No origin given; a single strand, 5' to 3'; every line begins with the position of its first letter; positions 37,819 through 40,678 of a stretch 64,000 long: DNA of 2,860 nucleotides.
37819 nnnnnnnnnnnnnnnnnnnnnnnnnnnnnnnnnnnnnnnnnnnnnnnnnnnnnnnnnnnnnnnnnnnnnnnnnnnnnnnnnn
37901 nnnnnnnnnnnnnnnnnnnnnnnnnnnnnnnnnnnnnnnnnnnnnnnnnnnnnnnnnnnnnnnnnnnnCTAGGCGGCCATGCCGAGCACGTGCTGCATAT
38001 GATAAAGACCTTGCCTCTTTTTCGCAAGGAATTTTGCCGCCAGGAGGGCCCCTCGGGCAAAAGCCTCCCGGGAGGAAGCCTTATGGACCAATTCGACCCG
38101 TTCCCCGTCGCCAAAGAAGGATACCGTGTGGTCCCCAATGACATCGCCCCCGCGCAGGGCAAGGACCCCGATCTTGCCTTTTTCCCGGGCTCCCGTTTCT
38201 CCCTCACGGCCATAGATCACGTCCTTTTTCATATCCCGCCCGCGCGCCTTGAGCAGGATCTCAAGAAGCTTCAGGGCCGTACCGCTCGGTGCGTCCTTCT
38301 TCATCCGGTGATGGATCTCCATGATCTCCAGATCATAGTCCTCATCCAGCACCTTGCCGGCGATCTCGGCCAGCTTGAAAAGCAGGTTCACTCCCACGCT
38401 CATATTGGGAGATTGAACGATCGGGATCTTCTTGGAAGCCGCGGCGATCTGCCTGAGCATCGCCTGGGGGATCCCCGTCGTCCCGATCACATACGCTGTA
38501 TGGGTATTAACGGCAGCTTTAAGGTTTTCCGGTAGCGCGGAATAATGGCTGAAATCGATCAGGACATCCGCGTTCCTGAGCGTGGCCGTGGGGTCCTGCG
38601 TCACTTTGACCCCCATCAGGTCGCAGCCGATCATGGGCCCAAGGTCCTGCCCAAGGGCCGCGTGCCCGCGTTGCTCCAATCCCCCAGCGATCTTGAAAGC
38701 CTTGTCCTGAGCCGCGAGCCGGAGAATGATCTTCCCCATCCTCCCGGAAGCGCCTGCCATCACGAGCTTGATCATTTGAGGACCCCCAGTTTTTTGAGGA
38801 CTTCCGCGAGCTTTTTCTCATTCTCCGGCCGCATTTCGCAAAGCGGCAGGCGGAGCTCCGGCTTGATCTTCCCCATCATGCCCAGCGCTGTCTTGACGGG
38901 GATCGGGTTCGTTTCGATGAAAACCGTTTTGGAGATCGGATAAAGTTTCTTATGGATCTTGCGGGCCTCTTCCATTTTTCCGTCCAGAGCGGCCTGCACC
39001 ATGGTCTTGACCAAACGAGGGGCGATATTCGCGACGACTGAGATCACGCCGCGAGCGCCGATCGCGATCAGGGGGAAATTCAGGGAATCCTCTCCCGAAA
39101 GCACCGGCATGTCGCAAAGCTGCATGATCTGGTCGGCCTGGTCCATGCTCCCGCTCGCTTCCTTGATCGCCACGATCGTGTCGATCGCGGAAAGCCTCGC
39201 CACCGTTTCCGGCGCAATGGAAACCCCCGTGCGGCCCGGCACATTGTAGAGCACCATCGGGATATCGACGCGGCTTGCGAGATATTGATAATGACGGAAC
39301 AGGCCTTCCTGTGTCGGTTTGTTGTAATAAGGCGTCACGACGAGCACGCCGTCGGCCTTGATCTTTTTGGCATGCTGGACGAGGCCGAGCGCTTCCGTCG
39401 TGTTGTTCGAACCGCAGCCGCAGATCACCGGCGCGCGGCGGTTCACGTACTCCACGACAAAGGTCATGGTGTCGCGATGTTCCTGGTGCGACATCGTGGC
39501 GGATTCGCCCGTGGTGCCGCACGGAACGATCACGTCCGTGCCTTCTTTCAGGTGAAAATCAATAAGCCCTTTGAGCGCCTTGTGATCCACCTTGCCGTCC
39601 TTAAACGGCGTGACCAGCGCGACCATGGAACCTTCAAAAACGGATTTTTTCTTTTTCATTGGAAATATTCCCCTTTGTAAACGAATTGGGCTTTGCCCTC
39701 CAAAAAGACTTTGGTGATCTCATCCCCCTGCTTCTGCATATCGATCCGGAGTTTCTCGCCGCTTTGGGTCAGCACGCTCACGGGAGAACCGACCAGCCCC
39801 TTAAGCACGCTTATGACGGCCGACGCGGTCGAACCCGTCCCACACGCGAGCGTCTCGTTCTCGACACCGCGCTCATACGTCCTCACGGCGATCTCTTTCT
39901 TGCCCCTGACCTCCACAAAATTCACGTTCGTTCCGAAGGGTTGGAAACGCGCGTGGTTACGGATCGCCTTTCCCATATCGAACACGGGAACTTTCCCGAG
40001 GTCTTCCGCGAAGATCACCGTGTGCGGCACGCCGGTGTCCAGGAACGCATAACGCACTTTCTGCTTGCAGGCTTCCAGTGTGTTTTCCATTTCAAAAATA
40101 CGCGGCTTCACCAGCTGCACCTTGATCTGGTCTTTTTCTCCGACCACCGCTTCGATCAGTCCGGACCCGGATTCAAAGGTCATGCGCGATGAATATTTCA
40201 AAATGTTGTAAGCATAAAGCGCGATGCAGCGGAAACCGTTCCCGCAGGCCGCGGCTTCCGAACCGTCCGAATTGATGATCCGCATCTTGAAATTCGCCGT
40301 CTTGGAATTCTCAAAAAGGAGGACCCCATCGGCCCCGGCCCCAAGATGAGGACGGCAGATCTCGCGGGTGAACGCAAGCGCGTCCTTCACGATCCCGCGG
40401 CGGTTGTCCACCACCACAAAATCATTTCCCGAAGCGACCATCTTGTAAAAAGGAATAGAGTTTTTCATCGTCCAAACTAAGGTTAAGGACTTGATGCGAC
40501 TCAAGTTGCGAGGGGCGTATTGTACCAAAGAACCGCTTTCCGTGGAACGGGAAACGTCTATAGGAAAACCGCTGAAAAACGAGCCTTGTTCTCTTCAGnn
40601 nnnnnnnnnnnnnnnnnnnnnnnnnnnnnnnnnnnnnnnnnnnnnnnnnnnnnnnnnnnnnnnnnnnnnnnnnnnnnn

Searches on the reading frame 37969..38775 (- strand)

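Call 3: search_protein_families(library=pfam, proteins=[window:37969-38775:-])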
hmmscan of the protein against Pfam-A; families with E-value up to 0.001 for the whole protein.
window:37969-38775:- (268 aa): 2 families
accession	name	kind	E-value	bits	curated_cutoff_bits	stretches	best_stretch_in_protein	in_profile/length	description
PF05173.19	DapB_C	-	1.7e-43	148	27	1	128-264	1-121/121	Dihydrodipicolinate reductase, C-terminus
PF01113.26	DapB_N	-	4.9e-33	114.3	25.6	1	2-125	1-124/124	Dihydrodipicolinate reductase, N-terminus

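Call 4: search_protein_families(library=ncbifam, proteins=[window:37969-38775:-])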
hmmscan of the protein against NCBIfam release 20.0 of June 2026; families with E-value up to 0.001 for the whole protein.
window:37969-38775:- (268 aa): 2 families
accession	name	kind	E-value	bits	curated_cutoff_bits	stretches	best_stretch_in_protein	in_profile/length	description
TIGR00036.1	dapB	equivalog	1.1e-86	290.7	122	1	1-265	1-270/270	4-hydroxy-tetrahydrodipicolinate reductase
TIGR02130.1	dapB_plant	equivalog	3e-13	49.5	294.55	1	71-254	72-254/275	dihydrodipicolinate reductase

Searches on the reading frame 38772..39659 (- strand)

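Call 3: search_protein_families(library=pfam, proteins=[window:38772-39659:-])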
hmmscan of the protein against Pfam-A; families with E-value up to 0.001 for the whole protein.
window:38772-39659:- (295 aa): 1 family
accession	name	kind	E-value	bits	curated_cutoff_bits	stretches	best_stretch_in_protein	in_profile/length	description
PF00701.28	DHDPS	-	2.1e-91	306.1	22.1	1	8-290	2-288/289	Dihydrodipicolinate synthetase family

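Call 4: search_protein_families(library=ncbifam, proteins=[window:38772-39659:-])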
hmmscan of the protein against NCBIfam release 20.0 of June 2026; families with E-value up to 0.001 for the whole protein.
window:38772-39659:- (295 aa): 7 families
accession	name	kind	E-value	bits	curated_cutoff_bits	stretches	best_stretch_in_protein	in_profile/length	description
TIGR00674.1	dapA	equivalog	1e-110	369.1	206.15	1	11-291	2-286/286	4-hydroxy-tetrahydrodipicolinate synthase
TIGR02313.1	HpaI-NOT-DapA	exception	2.8e-76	256.1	396.7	1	8-294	1-292/294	2,4-dihydroxyhept-2-ene-1,7-dioic acid aldolase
NF003164.0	PRK04147.1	equivalog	1.4e-41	142.7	281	1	8-291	4-290/294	N-acetylneuraminate lyase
NF002958.0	PRK03620.1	subfamily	1e-33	116.5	278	1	4-292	7-300/307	5-dehydro-4-deoxyglucarate dehydratase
TIGR00683.1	nanA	equivalog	3.2e-32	112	382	1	9-288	2-282/293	N-acetylneuraminate lyase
NF040954.1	Arch_KDGaldase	equivalog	1.2e-31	110.1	390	1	13-243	5-232/288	bifunctional 2-dehydro-3-deoxy-phosphogluconate/2-dehydro-3-deoxy-6-phosphogalactonate aldolase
TIGR03249.1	KdgD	equivalog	1.2e-27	96.8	373.95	1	4-291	5-298/299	5-dehydro-4-deoxyglucarate dehydratase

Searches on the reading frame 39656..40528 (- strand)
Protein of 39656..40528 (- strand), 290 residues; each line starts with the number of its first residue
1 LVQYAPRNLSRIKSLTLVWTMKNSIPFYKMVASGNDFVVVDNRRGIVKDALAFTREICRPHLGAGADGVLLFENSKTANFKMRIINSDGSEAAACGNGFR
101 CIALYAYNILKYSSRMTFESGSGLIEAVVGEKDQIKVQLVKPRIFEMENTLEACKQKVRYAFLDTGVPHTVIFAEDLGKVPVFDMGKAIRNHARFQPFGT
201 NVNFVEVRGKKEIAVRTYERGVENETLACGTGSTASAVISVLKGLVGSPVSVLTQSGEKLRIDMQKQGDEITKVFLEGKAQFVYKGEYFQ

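Call 3: search_protein_families(library=pfam, proteins=[window:39656-40528:-])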
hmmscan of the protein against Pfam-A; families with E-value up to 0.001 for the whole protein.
window:39656-40528:- (290 aa): 1 family
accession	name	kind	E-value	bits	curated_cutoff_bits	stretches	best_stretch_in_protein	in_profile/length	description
PF01678.24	DAP_epimerase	-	2e-46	157.4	34.7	2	27-141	1-117/121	Diaminopimelate epimerase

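Call 4: search_protein_families(library=ncbifam, proteins=[window:39656-40528:-])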
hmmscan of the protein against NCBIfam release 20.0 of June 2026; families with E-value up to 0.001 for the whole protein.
window:39656-40528:- (290 aa): 2 families
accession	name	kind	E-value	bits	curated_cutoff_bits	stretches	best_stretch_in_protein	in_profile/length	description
TIGR00652.1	DapF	equivalog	4.5e-74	249.3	114.65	1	26-289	2-269/270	diaminopimelate epimerase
NF038284.1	bifunc_DapF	exception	5.2e-46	157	350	1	33-279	18-253/254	bifunctional diaminopimelate epimerase/glutamate racemase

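Call 51: find_related_loci(query=A1, collection=metagenome_contigs, flank=7000)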
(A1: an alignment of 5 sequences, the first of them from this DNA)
Query A1 (270 aa) in metagenome_contigs; peptide patterns used: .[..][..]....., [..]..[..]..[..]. (x = any residue, [..] = any of these).
600 stretches matched a pattern (row limit reached: there are more); 439 encode a relative of the query (tblastn E <= 1e-3); the best 80 are kept; 80 distinct loci.
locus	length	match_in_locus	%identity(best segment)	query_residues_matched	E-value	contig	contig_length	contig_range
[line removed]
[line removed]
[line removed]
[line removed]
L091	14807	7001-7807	75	1-269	1e-136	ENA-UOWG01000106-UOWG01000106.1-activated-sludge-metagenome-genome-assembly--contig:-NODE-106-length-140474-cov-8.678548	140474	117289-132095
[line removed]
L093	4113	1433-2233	59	1-267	3e-106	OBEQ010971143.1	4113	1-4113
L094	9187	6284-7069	59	5-267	2e-101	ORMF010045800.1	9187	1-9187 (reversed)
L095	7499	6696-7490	59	1-266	3e-101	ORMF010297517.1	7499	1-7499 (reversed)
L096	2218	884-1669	59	4-266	8e-105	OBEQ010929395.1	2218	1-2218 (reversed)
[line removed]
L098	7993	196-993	57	1-266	8e-97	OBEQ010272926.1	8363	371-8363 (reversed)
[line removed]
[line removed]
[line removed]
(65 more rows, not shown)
